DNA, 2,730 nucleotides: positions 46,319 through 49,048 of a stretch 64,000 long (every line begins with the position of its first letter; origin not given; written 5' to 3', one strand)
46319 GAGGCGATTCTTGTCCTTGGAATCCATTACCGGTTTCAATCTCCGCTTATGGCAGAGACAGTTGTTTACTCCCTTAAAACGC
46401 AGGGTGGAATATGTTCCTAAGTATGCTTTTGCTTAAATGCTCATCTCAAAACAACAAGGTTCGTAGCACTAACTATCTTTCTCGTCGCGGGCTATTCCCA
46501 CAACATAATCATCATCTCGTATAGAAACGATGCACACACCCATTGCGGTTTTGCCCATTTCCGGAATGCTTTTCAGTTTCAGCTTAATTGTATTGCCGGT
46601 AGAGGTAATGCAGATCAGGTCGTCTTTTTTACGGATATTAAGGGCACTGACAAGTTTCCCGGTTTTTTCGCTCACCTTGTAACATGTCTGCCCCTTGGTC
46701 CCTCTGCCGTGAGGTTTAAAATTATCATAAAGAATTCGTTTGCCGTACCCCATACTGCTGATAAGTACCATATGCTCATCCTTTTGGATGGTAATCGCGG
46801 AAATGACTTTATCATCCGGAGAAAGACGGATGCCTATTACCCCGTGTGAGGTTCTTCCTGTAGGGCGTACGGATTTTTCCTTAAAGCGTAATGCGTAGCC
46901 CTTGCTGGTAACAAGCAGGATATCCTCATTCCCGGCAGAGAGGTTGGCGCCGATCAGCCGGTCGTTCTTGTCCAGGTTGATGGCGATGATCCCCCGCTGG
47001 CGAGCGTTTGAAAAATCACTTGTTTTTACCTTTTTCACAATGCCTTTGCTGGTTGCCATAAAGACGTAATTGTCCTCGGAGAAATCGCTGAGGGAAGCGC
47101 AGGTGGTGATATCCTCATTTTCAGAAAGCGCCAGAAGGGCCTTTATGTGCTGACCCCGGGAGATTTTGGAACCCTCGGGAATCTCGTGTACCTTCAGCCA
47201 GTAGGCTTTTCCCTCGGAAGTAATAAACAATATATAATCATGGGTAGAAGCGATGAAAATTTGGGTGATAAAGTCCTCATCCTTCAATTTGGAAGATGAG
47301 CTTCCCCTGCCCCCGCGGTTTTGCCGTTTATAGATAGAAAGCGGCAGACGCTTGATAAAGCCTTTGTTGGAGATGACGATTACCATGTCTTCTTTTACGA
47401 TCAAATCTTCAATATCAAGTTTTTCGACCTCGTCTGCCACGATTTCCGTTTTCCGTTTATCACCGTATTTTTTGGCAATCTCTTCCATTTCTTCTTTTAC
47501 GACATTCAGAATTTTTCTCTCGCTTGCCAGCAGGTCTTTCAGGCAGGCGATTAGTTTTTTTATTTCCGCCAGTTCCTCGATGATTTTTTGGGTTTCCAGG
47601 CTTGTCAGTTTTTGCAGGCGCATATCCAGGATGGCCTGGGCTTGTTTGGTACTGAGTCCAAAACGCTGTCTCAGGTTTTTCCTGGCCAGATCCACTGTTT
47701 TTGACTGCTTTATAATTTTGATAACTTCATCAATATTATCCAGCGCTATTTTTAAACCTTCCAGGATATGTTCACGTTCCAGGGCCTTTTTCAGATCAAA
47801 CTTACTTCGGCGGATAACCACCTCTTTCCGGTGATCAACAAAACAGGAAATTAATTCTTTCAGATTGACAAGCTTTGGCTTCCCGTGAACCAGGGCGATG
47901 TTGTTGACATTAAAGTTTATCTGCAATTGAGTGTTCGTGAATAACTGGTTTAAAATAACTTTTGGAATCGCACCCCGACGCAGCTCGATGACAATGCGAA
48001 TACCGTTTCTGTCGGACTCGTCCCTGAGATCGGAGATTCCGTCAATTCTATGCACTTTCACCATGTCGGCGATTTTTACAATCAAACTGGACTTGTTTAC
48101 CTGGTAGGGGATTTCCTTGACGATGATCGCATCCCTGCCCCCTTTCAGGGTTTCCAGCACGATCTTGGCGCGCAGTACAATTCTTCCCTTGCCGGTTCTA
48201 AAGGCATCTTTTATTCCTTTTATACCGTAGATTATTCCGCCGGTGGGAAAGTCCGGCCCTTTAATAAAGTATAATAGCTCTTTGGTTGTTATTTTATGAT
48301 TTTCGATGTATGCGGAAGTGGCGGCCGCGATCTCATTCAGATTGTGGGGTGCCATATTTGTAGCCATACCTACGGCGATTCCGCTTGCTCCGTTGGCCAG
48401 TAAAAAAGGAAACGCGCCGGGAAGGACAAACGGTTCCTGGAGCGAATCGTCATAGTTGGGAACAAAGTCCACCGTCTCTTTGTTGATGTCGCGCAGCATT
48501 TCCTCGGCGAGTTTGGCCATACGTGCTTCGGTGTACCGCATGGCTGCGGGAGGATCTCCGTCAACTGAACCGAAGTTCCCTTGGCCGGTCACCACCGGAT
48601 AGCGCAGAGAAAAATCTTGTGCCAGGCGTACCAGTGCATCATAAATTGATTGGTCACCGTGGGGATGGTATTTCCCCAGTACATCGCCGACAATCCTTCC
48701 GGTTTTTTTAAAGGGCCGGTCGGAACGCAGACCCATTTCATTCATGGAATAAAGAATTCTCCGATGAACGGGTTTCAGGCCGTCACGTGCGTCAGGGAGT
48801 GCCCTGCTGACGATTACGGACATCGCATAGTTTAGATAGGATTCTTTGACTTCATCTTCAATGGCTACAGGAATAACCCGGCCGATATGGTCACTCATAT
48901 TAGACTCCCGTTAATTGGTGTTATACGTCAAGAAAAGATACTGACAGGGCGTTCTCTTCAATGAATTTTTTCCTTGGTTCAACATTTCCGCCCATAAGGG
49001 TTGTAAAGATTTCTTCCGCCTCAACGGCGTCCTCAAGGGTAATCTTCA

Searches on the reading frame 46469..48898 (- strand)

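Call 70: search_protein_families(library=pfam, proteins=[window:46469-48898:-], max_evalue=0.00001)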
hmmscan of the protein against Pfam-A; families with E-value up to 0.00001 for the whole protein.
window:46469-48898:- (809 aa): 2 families
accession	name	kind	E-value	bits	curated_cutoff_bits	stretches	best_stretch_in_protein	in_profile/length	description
PF00521.26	DNA_topoisoIV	-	2.2e-165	551.2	31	1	32-471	1-431/432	DNA gyrase/topoisomerase IV, subunit A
PF03989.18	DNA_gyraseA_C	-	4.1e-69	228.2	27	5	658-704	1-47/48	DNA gyrase C-terminal domain, beta-propeller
